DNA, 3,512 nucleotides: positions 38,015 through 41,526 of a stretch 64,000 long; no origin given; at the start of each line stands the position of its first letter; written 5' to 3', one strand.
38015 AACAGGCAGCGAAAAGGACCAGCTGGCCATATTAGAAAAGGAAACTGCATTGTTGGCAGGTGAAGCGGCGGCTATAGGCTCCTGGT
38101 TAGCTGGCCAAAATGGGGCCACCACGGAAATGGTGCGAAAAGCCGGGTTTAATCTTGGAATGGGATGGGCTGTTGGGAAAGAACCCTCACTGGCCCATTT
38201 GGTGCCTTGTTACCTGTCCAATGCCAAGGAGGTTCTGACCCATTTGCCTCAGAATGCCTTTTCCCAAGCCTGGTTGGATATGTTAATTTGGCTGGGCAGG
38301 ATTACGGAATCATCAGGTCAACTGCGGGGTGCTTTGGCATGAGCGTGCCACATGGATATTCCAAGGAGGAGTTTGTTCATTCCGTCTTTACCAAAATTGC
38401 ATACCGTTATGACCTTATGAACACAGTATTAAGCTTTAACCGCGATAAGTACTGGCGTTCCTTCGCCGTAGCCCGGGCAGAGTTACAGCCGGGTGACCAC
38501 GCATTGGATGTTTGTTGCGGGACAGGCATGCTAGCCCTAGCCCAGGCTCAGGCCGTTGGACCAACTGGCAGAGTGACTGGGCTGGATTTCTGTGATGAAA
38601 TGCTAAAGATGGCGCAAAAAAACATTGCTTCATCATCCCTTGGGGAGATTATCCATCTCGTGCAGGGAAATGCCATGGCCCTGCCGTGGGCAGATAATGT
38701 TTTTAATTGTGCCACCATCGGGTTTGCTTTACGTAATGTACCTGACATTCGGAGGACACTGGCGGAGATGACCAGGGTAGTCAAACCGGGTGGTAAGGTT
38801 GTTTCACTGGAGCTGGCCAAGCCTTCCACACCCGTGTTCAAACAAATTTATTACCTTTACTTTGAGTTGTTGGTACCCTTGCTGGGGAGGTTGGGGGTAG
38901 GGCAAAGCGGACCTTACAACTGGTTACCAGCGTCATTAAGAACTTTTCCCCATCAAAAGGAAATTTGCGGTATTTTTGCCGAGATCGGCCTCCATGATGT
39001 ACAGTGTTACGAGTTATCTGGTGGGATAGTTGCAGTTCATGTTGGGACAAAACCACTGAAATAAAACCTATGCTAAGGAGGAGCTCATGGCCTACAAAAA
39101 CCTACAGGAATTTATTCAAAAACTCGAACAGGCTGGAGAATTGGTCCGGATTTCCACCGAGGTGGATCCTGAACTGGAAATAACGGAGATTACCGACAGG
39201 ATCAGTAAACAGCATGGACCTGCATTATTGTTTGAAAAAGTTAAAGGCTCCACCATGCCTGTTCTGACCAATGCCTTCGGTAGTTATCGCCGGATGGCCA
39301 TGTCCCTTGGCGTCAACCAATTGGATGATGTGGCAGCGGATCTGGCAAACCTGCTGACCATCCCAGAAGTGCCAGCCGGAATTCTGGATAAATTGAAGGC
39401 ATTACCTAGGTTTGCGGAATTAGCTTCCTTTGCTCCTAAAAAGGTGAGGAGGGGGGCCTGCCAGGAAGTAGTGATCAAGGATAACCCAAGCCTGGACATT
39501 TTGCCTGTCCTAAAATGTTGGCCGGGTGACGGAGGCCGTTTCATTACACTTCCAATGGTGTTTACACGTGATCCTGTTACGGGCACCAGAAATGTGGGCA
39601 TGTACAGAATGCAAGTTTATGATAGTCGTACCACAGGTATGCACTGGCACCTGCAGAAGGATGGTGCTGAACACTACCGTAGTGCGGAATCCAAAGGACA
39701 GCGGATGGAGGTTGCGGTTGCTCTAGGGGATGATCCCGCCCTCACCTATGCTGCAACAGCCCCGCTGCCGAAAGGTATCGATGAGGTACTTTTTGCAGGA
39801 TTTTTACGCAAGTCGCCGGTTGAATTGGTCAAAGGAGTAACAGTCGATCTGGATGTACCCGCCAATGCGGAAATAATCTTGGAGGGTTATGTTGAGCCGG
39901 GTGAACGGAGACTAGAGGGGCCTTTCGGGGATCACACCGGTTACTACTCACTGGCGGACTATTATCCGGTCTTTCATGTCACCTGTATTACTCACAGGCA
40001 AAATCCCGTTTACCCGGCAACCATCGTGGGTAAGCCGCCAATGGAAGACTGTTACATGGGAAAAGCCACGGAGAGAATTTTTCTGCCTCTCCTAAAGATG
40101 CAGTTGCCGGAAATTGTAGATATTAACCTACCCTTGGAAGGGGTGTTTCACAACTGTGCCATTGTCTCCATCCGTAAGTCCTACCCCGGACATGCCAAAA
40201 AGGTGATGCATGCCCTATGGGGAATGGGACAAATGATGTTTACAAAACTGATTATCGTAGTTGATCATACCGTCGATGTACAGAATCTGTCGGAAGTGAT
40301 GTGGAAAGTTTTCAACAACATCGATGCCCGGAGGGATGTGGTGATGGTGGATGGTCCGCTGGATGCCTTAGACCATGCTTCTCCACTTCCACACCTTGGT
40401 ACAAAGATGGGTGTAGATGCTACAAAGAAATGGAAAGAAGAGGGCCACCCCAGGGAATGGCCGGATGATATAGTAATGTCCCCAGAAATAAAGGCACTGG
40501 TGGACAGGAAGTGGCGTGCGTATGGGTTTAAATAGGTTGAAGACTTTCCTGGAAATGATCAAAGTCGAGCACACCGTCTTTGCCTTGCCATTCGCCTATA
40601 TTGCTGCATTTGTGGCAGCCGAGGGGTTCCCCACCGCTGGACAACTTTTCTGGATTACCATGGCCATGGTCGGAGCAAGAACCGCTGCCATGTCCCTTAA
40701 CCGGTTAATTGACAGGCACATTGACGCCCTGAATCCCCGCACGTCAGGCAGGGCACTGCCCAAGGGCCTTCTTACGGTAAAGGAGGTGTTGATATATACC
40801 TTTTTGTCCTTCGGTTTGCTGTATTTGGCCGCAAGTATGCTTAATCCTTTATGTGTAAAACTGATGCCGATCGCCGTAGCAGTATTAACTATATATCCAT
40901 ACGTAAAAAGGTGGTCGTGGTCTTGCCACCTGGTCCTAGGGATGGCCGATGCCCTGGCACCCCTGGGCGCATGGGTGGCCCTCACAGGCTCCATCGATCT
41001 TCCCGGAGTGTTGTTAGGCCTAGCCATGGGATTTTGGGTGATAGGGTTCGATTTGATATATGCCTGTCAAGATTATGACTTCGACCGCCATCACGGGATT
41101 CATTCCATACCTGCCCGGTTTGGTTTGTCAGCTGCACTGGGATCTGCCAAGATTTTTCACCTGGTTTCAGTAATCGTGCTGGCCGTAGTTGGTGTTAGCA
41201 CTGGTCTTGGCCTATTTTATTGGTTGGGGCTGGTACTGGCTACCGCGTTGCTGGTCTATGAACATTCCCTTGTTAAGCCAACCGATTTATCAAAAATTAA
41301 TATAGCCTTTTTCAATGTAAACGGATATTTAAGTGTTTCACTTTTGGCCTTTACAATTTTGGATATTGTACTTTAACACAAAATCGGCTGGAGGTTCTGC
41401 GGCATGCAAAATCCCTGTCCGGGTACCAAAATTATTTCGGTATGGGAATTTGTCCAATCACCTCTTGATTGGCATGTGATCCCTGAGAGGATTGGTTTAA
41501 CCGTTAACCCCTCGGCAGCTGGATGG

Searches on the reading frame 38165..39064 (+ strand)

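Call 58: search_protein_families(library=pfam, proteins=[window:38165-39064:+], max_evalue=0.00001)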
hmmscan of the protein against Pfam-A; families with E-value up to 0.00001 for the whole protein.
window:38165-39064:+ (299 aa): 7 families
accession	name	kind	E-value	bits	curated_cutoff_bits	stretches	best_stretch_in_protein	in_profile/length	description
PF01209.24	Ubie_methyltran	-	1.8e-68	230.8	20.1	1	66-296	4-233/233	ubiE/COQ5 methyltransferase family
PF08241.18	Methyltransf_11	-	1.6e-20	74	21.2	1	114-213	1-94/95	Methyltransferase domain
PF13649.12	Methyltransf_25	-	2e-20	73.7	27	1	114-210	2-97/97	Methyltransferase domain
PF13847.12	Methyltransf_31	-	4.3e-16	59.4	27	1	109-215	3-110/145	Methyltransferase domain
PF01135.25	PCMT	-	7.6e-10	39.3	20.3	1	67-212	30-169/210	Protein-L-isoaspartate(D-aspartate) O-methyltransferase (PCMT)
PF08242.18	Methyltransf_12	-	1.7e-09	38.7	30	1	114-211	1-97/98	Methyltransferase domain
PF13489.12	Methyltransf_23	-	3.2e-09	37.1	27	1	103-279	16-162/164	Methyltransferase domain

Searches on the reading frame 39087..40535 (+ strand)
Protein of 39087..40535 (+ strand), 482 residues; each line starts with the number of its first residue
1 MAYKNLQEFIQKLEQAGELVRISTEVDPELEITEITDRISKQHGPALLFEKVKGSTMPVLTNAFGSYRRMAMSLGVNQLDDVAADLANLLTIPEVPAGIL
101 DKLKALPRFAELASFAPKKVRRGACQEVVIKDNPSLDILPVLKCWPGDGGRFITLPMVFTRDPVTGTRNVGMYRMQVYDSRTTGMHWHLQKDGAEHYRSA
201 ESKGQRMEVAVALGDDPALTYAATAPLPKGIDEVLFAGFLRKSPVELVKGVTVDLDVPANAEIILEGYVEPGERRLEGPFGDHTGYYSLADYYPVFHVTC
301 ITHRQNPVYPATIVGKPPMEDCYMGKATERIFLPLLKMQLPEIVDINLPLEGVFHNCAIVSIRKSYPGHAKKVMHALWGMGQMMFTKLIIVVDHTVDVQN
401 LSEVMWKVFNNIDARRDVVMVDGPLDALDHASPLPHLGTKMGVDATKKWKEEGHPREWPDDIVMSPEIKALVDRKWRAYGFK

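Call 58: search_protein_families(library=pfam, proteins=[window:39087-40535:+], max_evalue=0.00001)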
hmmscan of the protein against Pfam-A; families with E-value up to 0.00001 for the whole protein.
window:39087-40535:+ (482 aa): 3 families
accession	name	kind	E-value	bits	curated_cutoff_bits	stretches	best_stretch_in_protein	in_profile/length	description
PF01977.22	UbiD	-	4.1e-88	294.4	23.3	1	119-317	2-206/206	3-octaprenyl-4-hydroxybenzoate carboxy-lyase Rift-related domain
PF20696.2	UbiD_C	-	1.2e-48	164.8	24.2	1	322-445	1-127/127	3-octaprenyl-4-hydroxybenzoate carboxy-lyase C-terminal domain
PF20695.2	UbiD_N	-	8.9e-30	103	24.3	1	10-83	1-75/78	3-octaprenyl-4-hydroxybenzoate carboxy-lyase N-terminal domain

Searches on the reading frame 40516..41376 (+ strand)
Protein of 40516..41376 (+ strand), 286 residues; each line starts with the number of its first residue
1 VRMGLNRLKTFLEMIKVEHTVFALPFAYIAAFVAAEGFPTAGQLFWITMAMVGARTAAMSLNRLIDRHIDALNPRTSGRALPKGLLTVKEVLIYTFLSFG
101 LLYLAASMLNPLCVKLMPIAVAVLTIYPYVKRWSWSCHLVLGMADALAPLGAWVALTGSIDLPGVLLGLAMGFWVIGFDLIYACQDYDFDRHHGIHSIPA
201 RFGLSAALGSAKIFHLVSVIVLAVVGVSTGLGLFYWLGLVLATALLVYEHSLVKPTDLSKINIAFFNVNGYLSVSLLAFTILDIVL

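Call 58: search_protein_families(library=pfam, proteins=[window:40516-41376:+], max_evalue=0.00001)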
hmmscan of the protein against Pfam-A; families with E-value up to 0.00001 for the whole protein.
window:40516-41376:+ (286 aa): 1 family
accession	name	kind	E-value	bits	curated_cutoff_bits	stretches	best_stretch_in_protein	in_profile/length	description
PF01040.23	UbiA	-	2.5e-55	187.9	34.2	1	23-268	1-247/250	UbiA prenyltransferase family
